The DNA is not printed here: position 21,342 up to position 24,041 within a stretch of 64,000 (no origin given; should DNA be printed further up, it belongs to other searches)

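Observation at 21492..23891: Solitary AEP-primase / SF2 DEAH helicase fusion of intermediate GC: conflict-system-type protein rather than a replicon primase?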

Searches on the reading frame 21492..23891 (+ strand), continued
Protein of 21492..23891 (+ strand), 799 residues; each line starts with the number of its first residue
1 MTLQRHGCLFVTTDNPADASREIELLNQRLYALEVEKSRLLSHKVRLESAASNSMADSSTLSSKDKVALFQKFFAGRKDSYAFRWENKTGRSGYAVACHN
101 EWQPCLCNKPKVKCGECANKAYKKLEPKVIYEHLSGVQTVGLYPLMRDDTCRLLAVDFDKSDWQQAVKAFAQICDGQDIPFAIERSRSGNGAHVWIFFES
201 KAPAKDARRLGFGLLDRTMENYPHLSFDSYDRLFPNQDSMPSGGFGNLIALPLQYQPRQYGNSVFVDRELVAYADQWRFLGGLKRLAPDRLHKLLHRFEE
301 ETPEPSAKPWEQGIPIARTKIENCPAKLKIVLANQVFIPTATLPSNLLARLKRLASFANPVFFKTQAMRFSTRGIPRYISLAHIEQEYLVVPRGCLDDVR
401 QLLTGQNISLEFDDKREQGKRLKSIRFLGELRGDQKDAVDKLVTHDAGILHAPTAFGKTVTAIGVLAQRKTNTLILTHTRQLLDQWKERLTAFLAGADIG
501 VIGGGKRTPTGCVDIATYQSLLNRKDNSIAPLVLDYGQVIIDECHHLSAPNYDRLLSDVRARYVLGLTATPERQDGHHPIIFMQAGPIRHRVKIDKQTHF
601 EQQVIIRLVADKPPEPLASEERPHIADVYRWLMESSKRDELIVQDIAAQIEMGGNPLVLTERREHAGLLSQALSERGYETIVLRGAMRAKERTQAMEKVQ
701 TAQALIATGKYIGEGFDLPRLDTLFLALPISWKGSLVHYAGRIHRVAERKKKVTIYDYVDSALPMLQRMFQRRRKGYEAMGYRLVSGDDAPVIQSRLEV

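Call 40: predict_structure(alignment_id=A1)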
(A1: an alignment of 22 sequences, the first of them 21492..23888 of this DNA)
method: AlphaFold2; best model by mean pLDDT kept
length: 799 residues; sequences in the alignment: 22
mean_pLDDT: 72.3   pTM: 0.56
mean pLDDT of the five models: 72.3, 69.8, 68.2, 68.2, 67.5
residues with pLDDT >= 90: 95; 70-90: 429; 50-70: 143; < 50: 132
segments of 3 or more residues with pLDDT < 50: 1-13, 51-57, 86-93, 95-121, 239-246, 359-379, 546-549, 571-574, 582-598, 712-715, 788-799
pLDDT, mean of each block of 10 residues (from residue 1): 40 55 81 86 71 50 88 75 47 42 35 38 72 80 78 84 85 93 86 93 86 86 72 61 50 82 89 90 92 81 54 65 87 82 84 67 37 42 72 79 90 85 86 81 76 71 90 85 85 87 71 86 66 85 58 67 75 48 34 39 84 78 76 86 90 85 84 90 70 73 78 53 81 53 63 85 79 70 66 34
secondary structure, 60 per line:
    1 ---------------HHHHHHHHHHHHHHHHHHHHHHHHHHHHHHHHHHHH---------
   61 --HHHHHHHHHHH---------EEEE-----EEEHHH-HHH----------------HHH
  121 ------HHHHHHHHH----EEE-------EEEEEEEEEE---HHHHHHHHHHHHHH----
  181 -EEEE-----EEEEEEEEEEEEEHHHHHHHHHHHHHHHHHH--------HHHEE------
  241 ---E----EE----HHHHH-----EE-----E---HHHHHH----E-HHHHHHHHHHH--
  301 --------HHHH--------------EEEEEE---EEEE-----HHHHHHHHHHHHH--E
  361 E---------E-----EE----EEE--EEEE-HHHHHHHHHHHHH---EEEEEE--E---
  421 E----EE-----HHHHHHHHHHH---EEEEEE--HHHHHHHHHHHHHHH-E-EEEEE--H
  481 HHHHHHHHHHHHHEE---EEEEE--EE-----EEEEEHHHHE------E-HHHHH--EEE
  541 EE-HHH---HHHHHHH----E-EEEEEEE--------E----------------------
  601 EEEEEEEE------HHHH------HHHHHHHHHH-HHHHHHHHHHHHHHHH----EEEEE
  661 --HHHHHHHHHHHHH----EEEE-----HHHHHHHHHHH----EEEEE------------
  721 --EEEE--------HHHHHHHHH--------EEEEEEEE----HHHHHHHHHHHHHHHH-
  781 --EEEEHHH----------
elements in order (helices of 4 or more, strands of 3 or more residues): H16-51 H63-73 E83-86 E92-94 H127-135 E140-142 E150-159 H163-176 E182-185 E191-203 H204-221 H255-259 H276-281 H288-298 H309-312 E327-332 E336-339 H345-357 E383-385 E388-391 H393-405 E409-414 H433-443 E447-452 H455-469 E473-477 H480-493 E499-503 E513-517 H518-521 H531-535 E538-542 H550-556 E563-569 E601-608 H615-618 H625-634 H636-651 E656-660 H663-675 E680-683 H689-699 E704-708 E723-726 H735-743 E752-759 H764-779 E783-786

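Call 44: find_encoding_contigs(protein=P0022, flank=10000, max_places=2)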
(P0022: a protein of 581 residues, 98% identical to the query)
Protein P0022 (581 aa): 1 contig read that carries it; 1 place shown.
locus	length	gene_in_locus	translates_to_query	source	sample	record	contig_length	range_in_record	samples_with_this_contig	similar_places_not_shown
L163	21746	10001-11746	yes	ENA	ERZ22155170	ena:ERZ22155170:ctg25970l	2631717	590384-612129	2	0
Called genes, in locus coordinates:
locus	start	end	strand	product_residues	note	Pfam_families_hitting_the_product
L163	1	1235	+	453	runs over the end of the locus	PF18073:Zn_ribbon_LapB, PF13481:AAA_25, PF06745:ATPase, PF07088:GvpD_P-loop (weak), PF13191:AAA_16 (faint), PF13541:ChlI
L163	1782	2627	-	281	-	PF14805:THDPS_N_2, PF00132:Hexapep, PF14602:Hexapep_2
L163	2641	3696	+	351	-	PF01715:IPPT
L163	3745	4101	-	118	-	-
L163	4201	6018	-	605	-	PF00474:SSF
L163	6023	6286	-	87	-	PF13937:DUF4212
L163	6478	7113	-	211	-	PF13707:RloB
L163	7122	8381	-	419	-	PF13304:AAA_21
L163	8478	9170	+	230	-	-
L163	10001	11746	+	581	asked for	PF22548:AEP-TOTE, PF00270:DEAD, PF04851:ResIII, PF00271:Helicase_C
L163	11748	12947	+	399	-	PF01321:Creatinase_N, PF00557:Peptidase_M24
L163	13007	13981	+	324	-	PF24827:AstE_AspA_cat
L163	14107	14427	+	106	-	PF17209:Hfq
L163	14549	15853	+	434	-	PF13167:GTP-bdg_N, PF16360:GTP-bdg_M, PF01926:MMR_HSR1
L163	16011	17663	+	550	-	PF02028:BCCT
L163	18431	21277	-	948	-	PF00005:ABC_tran (faint), PF02463:SMC_N (faint), PF13191:AAA_16 (faint), PF13555:AAA_29 (faint), PF20703:nSTAND1 (faint), PF17760:UvrA_inter, PF17755:UvrA_DNA-bind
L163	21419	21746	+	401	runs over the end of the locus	PF07690:MFS_1, PF00083:Sugar_tr (weak), PF07690:MFS_1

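Call 45: find_encoding_contigs(protein=P0001, flank=10000, max_places=2)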
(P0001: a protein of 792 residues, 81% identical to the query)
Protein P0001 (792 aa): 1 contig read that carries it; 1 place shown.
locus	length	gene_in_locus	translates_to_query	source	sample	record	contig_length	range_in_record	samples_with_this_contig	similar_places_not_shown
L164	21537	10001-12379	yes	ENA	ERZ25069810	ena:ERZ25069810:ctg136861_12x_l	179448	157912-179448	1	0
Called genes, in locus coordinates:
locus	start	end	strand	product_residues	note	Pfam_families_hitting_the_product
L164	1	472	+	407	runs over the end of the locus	PF00355:Rieske, PF11723:Aromatic_hydrox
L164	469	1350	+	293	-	PF00561:Abhydrolase_1, PF12697:Abhydrolase_6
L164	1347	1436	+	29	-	-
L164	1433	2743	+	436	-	PF01546:Peptidase_M20 (weak)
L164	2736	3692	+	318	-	PF02900:LigB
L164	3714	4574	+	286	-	PF00561:Abhydrolase_1, PF12146:Hydrolase_4, PF12697:Abhydrolase_6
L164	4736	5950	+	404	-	PF02771:Acyl-CoA_dh_N, PF02770:Acyl-CoA_dh_M, PF00441:Acyl-CoA_dh_1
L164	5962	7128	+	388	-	PF02771:Acyl-CoA_dh_N, PF02770:Acyl-CoA_dh_M, PF00441:Acyl-CoA_dh_1, PF08028:Acyl-CoA_dh_2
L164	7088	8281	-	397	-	PF13191:AAA_16 (faint), PF26341:AAA_SelU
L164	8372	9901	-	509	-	PF00171:Aldedh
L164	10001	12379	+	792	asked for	PF22548:AEP-TOTE, PF01896:DNA_primase_S (weak), PF00176:SNF2-rel_dom (weak), PF04851:ResIII, PF00270:DEAD, PF00271:Helicase_C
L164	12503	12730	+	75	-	-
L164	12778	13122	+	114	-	PF01127:Sdh_cyt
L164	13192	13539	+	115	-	PF01127:Sdh_cyt (weak)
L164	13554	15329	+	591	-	PF00890:FAD_binding_2, PF02910:Succ_DH_flav_C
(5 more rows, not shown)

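Call 47: search_protein_families(library=pfam, proteins=[L043:2753-5239:+, L081:2761-4596:+, L051:6332-9148:-, L011:14209-17553:-, L044:4342-6999:+, L048:105-3422:-, L081:5633-6367:+, L081:6370-6996:+, L043:5367-6752:-], max_evalue=0.001)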
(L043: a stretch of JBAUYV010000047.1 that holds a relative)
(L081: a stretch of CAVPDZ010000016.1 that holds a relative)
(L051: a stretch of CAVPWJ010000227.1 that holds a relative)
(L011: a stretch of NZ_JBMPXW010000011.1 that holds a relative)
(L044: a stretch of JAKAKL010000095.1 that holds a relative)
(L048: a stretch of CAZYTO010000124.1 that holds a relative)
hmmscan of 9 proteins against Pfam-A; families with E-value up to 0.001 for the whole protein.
L043:2753-5239:+ (829 aa): 5 families
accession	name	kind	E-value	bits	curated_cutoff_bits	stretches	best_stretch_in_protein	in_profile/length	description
PF00176.29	SNF2-rel_dom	-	6.3e-42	144.1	24.9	1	252-516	20-287/290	SNF2-related domain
PF00271.37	Helicase_C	-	1.4e-24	86.9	23.5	1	535-641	4-110/110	Helicase conserved C-terminal domain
PF04851.21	ResIII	-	9.7e-12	45.5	22.5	1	249-387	23-162/164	Type III restriction enzyme, res subunit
PF00270.35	DEAD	-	0.00018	21.7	26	1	247-390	12-162/167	DEAD/DEAH box helicase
PF18766.7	SWI2_SNF2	-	0.00024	21.3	26.7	1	258-392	27-160/221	SWI2/SNF2 ATPase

L081:2761-4596:+ (612 aa): 4 families
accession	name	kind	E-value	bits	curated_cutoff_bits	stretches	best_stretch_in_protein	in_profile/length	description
PF00176.29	SNF2-rel_dom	-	1.4e-43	149.6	24.9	1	276-540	20-287/290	SNF2-related domain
PF04851.21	ResIII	-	1.8e-11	44.6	22.5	1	272-411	22-162/164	Type III restriction enzyme, res subunit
PF00270.35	DEAD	-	0.00012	22.3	26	1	274-412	15-161/167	DEAD/DEAH box helicase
PF18766.7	SWI2_SNF2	-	0.00043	20.4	26.7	1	282-416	27-160/221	SWI2/SNF2 ATPase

L051:6332-9148:- (938 aa): 4 families
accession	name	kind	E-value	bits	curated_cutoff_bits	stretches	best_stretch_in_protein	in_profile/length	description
PF00176.29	SNF2-rel_dom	-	6.1e-42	144.1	24.9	1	364-585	15-251/290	SNF2-related domain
PF00271.37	Helicase_C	-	4.6e-25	88.5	23.5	1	639-746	7-110/110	Helicase conserved C-terminal domain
PF04851.21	ResIII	-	1e-08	35.7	22.5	1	359-495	21-162/164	Type III restriction enzyme, res subunit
PF04434.22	SWIM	-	0.00098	19.1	19.6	0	202-228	11-36/38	SWIM zinc finger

L011:14209-17553:- (1114 aa): 5 families
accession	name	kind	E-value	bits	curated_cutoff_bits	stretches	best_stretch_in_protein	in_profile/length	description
PF00176.29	SNF2-rel_dom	-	3.4e-80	269.7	24.9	1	652-933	1-290/290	SNF2-related domain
PF00271.37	Helicase_C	-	2.9e-25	89.1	23.5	1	948-1057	2-110/110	Helicase conserved C-terminal domain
PF04851.21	ResIII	-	1.1e-10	42.1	22.5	1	648-805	3-163/164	Type III restriction enzyme, res subunit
PF04434.22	SWIM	-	6.9e-05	22.7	19.6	1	61-84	7-34/38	SWIM zinc finger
PF11496.14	HDA2-3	-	8e-05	22.4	27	1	879-1086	9-240/278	Class II histone deacetylase complex subunits 2 and 3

L044:4342-6999:+ (886 aa): 5 families
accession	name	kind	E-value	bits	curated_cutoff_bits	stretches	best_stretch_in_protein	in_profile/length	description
PF00176.29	SNF2-rel_dom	-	3.2e-46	158.2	24.9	1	325-589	17-289/290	SNF2-related domain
PF00271.37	Helicase_C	-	2.1e-24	86.4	23.5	1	606-714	8-110/110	Helicase conserved C-terminal domain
PF04851.21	ResIII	-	8.7e-10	39.2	22.5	1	311-460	4-162/164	Type III restriction enzyme, res subunit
PF00270.35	DEAD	-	0.00014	22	26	1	314-461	3-161/167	DEAD/DEAH box helicase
PF04434.22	SWIM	-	0.00052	19.9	19.6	0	168-197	9-37/38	SWIM zinc finger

L048:105-3422:- (1105 aa): 4 families
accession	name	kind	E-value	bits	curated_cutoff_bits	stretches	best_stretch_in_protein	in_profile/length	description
PF00176.29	SNF2-rel_dom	-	1.4e-61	208.6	24.9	1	642-928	1-290/290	SNF2-related domain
PF00271.37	Helicase_C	-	5.3e-20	72.1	23.5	1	940-1050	2-110/110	Helicase conserved C-terminal domain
PF04434.22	SWIM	-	3.5e-06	26.9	19.6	1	50-87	1-37/38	SWIM zinc finger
PF04851.21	ResIII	-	1.9e-05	25.1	22.5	1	638-798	3-163/164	Type III restriction enzyme, res subunit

L081:5633-6367:+ (245 aa): 1 family
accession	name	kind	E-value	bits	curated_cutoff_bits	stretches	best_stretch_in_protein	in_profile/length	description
PF19570.5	DUF6088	-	1.8e-26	93.3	25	1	21-158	12-148/172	Family of unknown function (DUF6088)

L081:6370-6996:+ (209 aa): 1 family
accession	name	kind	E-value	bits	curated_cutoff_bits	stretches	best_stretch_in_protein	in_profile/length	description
PF08843.17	AbiEii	-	3.9e-19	70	22.5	1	49-184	3-106/238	Nucleotidyl transferase AbiEii toxin, Type IV TA system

L043:5367-6752:- (461 aa): 4 families
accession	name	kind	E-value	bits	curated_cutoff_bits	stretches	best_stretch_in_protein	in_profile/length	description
PF03050.20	DDE_Tnp_IS66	-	5.5e-101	338.2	23.1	1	120-407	2-282/284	Transposase IS66 family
PF13817.11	DDE_Tnp_IS66_C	-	3.5e-19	69.2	30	1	415-453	1-39/39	IS66 C-terminal element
PF13005.12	zf-IS66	-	3.3e-16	59.8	27.3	1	60-104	1-46/46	zinc-finger binding domain of transposase IS66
PF13007.12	LZ_Tnp_IS66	-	7.5e-05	23.8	22.9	1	5-54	28-71/71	Transposase C of IS166 homeodomain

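Call 50: search_dna_similar(query=window:21492-23888:+, collection=phages, mode=protein, max_rows=15, max_evalue=1e-10)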
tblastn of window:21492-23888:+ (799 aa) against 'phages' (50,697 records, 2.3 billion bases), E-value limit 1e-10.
Records with a match: 1043; places in all: 1043; records where one place covers at least 80% of the query: 0.
Best place of each record, by identity: <60% 1043.
By first word of the organism name: Vibrio 377; Salmonella 267; Escherichia 124; Klebsiella 80; Erwinia 49; Pseudomonas 23; Bacteriophage 13; Phage 12; Proteus 10; Betalipothrixvirus 8; and 30 more.
By host as written in the record: - 362; Erwinia amylovora 44; Salmonella enterica subsp. enterica serovar Enteritidis PT1 39; Escherichia coli 38; Vibrio harveyi BAA-1116 36; Salmonella sp. 25; Klebsiella pneumoniae 25; Salmonella enterica 22; and 193 more.
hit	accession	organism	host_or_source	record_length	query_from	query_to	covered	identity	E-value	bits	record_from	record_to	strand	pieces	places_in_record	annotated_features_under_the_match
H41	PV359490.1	Salmonella phage Sen-NF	Salmonella enterica subsp. enterica ...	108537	311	783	59%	23.5%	9e-24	114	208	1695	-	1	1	putative DNA repair helicase | hypothetical protein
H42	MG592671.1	Vibrio phage 2.275.O._10N.286.54.E11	Vibrio cyclitrophicus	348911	322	777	57%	24.1%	3e-11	74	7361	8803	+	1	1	P-loop containing nucleoside triphosphate hydrolase | hypothetical protein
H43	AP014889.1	Vibrio phage VCPH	Vibrio harveyi AB 490822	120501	328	757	54%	25.4%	8e-18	95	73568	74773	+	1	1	g115: DNA helicase, phage-associated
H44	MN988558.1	Rhizobium phage RHph_Y1_11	Rhizobium phaseoli Y1_11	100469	368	785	52%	25.7%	4e-24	115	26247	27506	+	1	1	ATP-dependent RNA-DNA and DNA-DNA helicase protein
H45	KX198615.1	Vibrio phage vB_VhaS-a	Vibrio harveyi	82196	375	786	52%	25.9%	7e-26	120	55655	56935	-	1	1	hypothetical protein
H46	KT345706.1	Vibrio phage vB_VorS-PVo5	Vibrio ordalii VO5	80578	316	750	54%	24.4%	4e-15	86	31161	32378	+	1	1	putative ATP-dependent protein | hypothetical protein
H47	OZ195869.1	Vibrio phage D254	Seawater and oysters mix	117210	328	757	54%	24.6%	1e-16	91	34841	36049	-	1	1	DNA helicase | HNH endonuclease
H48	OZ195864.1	Vibrio phage D260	Seawater and oysters mix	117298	328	757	54%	24.6%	1e-16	91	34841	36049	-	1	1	DNA helicase | HNH endonuclease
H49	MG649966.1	Vibrio phage Ceto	Vibrio harveyi BAA-1116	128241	316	757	55%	23.8%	1e-14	85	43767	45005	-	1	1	putative ATP-dependent helicase | hypothetical protein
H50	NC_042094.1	Vibrio phage Ceto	Vibrio harveyi BAA-1116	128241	316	757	55%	23.8%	1e-14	85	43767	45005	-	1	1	putative ATP-dependent helicase | hypothetical protein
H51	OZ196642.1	Vibrio phage D51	Seawater and oysters mix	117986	328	757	54%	24.4%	3e-16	90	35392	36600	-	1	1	DNA helicase | HNH endonuclease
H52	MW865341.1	Vibrio phage 70E38.1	Vibrio crassostreae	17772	328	750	53%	24.7%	3e-15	87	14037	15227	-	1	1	hypothetical protein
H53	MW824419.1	Vibrio phage 294E48.1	Vibrio crassostreae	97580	328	750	53%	24.7%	3e-15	87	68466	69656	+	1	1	hypothetical protein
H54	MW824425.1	Vibrio phage 70E37.1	Vibrio crassostreae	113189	328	750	53%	24.7%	3e-15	87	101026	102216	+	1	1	hypothetical protein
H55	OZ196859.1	Vibrio phage 70E37-2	Seawater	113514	328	750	53%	24.7%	3e-15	87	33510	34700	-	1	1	DNA helicase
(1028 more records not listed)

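Call 52: get_annotated_region(hit=H4, flank=7000)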
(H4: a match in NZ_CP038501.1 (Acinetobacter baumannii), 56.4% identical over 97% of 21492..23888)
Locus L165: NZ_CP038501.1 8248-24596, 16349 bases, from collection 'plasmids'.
description: Acinetobacter baumannii strain CIAT758 plasmid unnamed1, complete sequence
organism: Acinetobacter baumannii (NCBI taxid 470)
taxonomy: Bacteria; Pseudomonadota; Gammaproteobacteria; Moraxellales; Moraxellaceae; Acinetobacter; Acinetobacter baumannii
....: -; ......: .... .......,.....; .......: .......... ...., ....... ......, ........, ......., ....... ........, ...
typing (MOB-suite, as given by PLSDB): non-mobilizable; replicon rep_cluster_1656
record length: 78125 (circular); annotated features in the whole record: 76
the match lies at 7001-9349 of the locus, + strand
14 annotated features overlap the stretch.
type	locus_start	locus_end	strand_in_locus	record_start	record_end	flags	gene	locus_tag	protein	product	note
predicted_resistance_gene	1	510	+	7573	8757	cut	tet(39)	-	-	tetracycline efflux MFS transporter Tet(39)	predicted by amrfinderplus; class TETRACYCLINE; identity 99.75%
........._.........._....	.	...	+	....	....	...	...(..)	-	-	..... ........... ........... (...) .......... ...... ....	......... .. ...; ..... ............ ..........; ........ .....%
CDS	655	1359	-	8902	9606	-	-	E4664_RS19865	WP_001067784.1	IS6-like element IS1006 family transposase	GO:0006313 - DNA transposition [Evidence IEA]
CDS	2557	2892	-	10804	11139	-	tnpB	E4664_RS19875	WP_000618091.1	IS66 family insertion sequence element accessory protein TnpB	-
CDS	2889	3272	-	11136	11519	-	-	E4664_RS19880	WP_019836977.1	transposase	GO:0006313 - DNA transposition [Evidence IEA]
CDS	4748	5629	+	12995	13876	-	-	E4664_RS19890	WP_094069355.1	hypothetical protein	-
CDS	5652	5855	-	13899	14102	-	-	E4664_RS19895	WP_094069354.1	hypothetical protein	-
CDS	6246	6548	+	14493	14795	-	-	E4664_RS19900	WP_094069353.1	type II toxin-antitoxin system HigB family toxin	-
CDS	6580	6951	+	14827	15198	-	-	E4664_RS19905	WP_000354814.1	transcriptional regulator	-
CDS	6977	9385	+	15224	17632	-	-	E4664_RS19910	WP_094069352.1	DEAD/DEAH box helicase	-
CDS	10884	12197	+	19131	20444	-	-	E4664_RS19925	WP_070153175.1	AAA family ATPase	-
CDS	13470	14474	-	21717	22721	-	-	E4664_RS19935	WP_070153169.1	SEC-C domain-containing protein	-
CDS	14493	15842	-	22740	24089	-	-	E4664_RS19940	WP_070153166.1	type II toxin-antitoxin system HipA family toxin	-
CDS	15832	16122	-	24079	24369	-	-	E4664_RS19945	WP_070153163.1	helix-turn-helix transcriptional regulator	-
